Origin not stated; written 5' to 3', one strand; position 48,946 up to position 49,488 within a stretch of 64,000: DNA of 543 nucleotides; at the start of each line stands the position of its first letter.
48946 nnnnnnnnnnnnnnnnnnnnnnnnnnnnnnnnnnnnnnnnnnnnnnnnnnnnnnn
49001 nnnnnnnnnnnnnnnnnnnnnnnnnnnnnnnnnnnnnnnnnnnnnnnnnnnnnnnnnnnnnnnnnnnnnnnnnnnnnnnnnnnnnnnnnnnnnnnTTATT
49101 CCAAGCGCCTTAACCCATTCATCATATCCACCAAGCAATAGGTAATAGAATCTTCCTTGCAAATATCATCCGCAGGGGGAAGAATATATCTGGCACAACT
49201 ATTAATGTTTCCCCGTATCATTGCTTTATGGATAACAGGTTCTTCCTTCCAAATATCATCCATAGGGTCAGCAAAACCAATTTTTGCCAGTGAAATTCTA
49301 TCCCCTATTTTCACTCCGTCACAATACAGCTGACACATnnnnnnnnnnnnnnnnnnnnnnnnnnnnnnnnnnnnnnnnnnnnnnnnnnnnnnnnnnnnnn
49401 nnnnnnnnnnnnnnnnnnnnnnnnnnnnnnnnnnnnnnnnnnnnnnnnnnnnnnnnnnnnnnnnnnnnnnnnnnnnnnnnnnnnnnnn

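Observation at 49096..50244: Divergent S26 (LepB/TraF-type) peptidase paralog with an extended polytopic N-terminal domain, plus a trailing small ORF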

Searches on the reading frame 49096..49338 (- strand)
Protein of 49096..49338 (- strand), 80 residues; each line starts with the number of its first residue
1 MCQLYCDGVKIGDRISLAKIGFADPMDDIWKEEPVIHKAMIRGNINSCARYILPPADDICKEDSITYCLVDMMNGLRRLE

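Call 3: search_protein_families(library=pfam, proteins=[window:49096-49338:-], max_evalue=1)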
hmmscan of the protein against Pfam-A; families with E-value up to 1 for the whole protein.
window:49096-49338:- (80 aa): 0 families

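Call 4: search_protein_families(library=ncbifam, proteins=[window:49096-49338:-], max_evalue=1)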
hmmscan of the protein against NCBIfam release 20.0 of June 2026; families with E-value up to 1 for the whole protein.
window:49096-49338:- (80 aa): 0 families

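Call 10: list_cluster_members(proteins=[P0001, window:49096-49338:-])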
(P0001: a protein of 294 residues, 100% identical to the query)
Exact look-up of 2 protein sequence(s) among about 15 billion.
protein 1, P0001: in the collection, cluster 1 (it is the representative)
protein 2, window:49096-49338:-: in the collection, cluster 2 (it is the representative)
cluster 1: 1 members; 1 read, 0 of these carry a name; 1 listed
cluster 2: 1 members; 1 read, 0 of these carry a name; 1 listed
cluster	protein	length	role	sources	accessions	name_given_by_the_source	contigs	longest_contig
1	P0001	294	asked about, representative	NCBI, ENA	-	-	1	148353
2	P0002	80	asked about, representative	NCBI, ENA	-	-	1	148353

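Call 60: search_protein_families(library=pfam, proteins=[window:49096-49338:-], max_evalue=10)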
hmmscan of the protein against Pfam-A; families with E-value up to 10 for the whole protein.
window:49096-49338:- (80 aa): 0 families

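Call 61: search_solved_structures(query=window:49096-49338:-, max_evalue=10)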
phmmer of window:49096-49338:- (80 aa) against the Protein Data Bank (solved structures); distinct sequences matched with E-value up to 10: 0.

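Call 64: search_dna_similar(query=window:49096-49338:-, collection=plasmids, mode=protein, max_evalue=0.01, max_rows=8)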
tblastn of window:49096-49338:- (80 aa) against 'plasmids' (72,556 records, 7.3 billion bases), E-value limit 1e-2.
No match.
